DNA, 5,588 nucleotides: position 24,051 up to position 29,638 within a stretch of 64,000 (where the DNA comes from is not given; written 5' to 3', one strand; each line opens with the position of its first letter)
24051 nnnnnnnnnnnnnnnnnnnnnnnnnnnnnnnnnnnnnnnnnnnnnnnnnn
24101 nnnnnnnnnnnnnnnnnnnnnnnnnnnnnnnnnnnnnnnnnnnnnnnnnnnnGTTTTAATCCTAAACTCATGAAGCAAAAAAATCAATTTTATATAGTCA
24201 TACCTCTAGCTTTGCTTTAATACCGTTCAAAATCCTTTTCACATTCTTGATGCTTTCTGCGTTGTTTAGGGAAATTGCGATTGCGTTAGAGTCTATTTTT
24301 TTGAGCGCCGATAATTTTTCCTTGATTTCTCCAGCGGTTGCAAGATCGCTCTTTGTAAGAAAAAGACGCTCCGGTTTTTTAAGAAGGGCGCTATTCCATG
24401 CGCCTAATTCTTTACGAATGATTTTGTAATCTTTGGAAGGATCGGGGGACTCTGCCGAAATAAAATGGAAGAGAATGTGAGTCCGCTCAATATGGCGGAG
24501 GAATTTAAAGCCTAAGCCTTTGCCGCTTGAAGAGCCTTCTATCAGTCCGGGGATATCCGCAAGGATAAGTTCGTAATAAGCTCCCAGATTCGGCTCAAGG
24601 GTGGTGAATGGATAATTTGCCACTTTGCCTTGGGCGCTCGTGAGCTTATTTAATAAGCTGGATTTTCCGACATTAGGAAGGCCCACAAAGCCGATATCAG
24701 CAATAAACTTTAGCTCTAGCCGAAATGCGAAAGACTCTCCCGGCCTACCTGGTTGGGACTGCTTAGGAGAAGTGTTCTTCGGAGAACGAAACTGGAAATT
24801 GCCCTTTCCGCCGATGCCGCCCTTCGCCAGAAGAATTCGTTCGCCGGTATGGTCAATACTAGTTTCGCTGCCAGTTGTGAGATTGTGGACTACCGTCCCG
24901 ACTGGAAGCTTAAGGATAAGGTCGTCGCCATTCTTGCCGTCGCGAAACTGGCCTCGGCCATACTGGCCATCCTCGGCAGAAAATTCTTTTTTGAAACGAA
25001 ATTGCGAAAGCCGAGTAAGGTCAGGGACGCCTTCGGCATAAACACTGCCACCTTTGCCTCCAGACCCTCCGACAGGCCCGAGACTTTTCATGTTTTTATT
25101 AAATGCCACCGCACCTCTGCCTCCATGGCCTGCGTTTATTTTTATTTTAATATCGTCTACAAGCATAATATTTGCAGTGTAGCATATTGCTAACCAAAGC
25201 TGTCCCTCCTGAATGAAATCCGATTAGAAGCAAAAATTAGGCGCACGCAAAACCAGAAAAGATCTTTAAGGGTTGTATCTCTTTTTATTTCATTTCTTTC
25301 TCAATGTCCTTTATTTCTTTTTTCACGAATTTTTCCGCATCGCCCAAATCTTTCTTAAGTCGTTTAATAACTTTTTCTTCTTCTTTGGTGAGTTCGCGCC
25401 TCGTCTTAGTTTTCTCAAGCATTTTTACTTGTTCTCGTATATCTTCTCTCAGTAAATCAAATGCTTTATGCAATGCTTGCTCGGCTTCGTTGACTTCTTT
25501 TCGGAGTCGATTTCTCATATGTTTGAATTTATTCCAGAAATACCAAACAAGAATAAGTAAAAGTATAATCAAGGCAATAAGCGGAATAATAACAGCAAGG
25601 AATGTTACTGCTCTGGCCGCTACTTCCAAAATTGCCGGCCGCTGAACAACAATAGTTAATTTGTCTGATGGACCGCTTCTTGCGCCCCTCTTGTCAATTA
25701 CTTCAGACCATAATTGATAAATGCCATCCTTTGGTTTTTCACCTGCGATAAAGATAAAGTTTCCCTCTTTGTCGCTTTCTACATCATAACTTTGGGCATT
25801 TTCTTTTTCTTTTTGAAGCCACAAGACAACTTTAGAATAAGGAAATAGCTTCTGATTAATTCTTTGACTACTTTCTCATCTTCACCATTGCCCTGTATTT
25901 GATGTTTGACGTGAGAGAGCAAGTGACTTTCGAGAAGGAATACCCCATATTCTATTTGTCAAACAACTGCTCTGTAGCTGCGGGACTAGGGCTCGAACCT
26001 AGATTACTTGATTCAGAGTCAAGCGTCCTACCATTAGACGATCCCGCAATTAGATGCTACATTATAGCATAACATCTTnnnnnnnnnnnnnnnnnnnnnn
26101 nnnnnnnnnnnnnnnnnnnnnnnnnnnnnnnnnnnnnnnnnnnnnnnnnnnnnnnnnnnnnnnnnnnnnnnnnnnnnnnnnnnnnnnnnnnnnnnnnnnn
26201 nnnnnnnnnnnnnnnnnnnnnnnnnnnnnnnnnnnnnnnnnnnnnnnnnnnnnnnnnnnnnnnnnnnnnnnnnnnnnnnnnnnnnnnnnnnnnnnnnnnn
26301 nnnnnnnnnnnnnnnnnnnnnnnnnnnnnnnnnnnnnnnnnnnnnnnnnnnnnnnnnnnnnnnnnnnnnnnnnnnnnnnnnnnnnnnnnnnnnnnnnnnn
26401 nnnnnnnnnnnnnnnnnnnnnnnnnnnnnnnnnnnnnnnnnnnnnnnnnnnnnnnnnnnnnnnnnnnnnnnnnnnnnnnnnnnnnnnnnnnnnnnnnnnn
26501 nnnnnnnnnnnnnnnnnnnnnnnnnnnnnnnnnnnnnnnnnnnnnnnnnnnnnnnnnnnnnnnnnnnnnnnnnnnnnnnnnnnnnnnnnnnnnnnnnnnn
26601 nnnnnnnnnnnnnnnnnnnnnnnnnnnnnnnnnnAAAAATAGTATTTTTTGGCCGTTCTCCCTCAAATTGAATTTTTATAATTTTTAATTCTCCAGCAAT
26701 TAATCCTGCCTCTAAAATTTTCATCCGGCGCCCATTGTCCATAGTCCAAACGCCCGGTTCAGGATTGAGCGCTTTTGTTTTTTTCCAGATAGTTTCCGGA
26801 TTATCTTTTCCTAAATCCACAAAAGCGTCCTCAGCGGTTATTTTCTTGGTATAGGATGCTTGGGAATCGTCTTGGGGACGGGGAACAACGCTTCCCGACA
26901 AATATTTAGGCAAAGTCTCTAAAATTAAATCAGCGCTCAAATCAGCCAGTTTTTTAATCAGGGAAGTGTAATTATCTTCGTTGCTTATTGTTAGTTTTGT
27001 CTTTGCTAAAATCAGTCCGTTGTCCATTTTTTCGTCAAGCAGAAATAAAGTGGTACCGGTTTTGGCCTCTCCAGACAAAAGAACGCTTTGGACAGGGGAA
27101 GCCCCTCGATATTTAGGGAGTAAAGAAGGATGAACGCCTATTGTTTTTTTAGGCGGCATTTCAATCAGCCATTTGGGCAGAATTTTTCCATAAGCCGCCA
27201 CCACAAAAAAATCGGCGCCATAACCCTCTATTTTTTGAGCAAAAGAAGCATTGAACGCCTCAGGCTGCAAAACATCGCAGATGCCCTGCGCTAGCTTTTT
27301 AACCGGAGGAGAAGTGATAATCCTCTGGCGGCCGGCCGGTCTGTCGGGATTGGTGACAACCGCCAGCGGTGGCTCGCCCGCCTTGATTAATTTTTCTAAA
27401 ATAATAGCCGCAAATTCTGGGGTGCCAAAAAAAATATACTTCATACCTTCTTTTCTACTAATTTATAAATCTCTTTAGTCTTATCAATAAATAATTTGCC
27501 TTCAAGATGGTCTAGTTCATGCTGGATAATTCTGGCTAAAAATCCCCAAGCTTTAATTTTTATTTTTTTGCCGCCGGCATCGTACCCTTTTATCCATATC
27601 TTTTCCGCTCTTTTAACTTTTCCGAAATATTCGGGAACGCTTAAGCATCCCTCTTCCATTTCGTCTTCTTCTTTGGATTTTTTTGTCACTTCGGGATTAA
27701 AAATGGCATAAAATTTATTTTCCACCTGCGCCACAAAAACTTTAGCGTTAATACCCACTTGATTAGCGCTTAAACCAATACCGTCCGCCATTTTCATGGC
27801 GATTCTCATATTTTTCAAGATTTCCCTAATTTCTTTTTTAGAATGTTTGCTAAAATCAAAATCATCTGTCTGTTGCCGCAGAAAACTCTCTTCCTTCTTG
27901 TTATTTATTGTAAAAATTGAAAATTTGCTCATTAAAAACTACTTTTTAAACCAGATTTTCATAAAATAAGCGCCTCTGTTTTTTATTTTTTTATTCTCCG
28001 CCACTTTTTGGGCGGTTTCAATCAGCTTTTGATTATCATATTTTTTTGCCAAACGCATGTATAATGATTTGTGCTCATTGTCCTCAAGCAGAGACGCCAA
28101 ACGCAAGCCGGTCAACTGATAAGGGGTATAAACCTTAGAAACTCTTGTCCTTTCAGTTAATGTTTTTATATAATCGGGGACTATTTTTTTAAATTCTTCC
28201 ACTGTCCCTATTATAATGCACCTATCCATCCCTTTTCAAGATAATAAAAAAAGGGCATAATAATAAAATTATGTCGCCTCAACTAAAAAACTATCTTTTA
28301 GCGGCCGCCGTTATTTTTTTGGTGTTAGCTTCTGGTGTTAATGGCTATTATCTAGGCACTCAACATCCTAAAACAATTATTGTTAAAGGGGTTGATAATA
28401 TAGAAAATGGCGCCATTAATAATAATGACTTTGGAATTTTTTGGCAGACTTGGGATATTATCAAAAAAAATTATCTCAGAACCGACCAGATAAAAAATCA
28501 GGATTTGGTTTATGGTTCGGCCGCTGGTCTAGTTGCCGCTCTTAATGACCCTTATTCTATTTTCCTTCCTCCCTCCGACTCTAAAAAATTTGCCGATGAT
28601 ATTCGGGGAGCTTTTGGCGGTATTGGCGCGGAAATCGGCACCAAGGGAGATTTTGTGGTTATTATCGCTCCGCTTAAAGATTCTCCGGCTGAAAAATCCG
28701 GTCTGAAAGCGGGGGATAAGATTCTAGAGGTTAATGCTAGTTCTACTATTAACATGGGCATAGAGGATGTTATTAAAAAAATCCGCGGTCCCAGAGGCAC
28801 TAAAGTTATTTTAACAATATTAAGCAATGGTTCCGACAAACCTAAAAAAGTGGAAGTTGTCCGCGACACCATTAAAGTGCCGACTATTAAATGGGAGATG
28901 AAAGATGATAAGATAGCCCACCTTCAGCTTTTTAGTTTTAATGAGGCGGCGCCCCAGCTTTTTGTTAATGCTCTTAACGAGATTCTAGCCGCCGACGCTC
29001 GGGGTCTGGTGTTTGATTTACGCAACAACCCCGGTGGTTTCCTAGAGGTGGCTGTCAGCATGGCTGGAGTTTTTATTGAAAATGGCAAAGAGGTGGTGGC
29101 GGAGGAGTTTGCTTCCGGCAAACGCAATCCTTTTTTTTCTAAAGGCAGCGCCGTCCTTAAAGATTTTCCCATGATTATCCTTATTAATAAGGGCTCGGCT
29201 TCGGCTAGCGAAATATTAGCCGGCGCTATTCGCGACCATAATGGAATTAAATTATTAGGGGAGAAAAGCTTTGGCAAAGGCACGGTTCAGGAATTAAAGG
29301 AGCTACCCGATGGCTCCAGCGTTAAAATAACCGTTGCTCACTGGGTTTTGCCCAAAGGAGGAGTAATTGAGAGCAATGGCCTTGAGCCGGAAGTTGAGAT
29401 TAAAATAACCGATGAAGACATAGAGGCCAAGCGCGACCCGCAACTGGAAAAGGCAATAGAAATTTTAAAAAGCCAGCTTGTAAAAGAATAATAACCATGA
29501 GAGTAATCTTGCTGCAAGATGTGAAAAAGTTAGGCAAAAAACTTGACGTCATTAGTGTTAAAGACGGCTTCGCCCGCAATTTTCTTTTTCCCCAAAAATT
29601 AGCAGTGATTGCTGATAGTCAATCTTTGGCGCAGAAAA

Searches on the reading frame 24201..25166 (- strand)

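Call 59: search_protein_families(library=pfam, proteins=[window:24201-25166:-], max_evalue=0.0001)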
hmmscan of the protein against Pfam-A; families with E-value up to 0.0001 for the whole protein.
window:24201-25166:- (322 aa): 4 families
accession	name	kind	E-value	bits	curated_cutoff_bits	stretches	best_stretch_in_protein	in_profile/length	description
PF01018.28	GTP1_OBG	-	1.4e-42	145.4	27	1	3-153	1-154/155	GTP1/OBG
PF01926.29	MMR_HSR1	-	5.5e-23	81.7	21.9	1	158-270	2-111/113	50S ribosome-binding GTPase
PF02421.24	FeoB_N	-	3.7e-10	40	27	1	158-208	3-57/156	Ferrous iron transport protein B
PF03193.22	RsgA_GTPase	-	8.6e-06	26.1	30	0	248-315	40-106/174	RsgA GTPase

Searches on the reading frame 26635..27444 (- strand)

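Call 59: search_protein_families(library=pfam, proteins=[window:26635-27444:-], max_evalue=0.0001)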
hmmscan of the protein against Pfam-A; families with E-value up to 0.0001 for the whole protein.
window:26635-27444:- (270 aa): 2 families
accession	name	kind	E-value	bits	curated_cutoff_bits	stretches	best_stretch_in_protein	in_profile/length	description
PF00551.24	Formyl_trans_N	-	2.7e-38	132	26.1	1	1-177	1-180/181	Formyl transferase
PF02911.23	Formyl_trans_C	-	2.5e-07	31.2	21.1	1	201-248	1-47/100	Formyl transferase, C-terminal domain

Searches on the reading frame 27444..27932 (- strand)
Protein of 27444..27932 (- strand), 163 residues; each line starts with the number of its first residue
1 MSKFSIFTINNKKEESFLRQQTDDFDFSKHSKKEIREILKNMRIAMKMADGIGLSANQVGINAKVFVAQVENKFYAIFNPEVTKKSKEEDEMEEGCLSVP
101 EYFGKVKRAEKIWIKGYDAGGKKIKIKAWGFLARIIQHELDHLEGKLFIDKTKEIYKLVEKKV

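Call 59: search_protein_families(library=pfam, proteins=[window:27444-27932:-], max_evalue=0.0001)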
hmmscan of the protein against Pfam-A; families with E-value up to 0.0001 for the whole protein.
window:27444-27932:- (163 aa): 1 family
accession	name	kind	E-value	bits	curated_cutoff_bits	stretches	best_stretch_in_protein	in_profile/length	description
PF01327.26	Pep_deformylase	-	2.1e-43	148.1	22.8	1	15-154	9-152/156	Polypeptide deformylase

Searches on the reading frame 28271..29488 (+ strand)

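Call 16: search_protein_families(library=pfam, proteins=[window:28271-29488:+], max_evalue=0.001)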
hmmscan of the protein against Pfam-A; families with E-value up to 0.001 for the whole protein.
window:28271-29488:+ (406 aa): 5 families
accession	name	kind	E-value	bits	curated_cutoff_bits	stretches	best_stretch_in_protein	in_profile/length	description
PF03572.23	Peptidase_S41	-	2.9e-43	147.8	24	1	214-377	1-165/165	Peptidase family S41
PF17820.7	PDZ_6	-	1.4e-11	44.4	27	1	131-183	2-52/54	PDZ domain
PF00595.29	PDZ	-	4.5e-11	43.4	23.2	1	116-184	10-81/81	PDZ domain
PF22694.1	CtpB_N-like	-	5.1e-07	30.5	27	1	45-99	28-81/85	Activating protease CtpB N-terminal domain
PF13180.12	PDZ_2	-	2e-05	25.2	27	1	116-194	1-78/80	PDZ domain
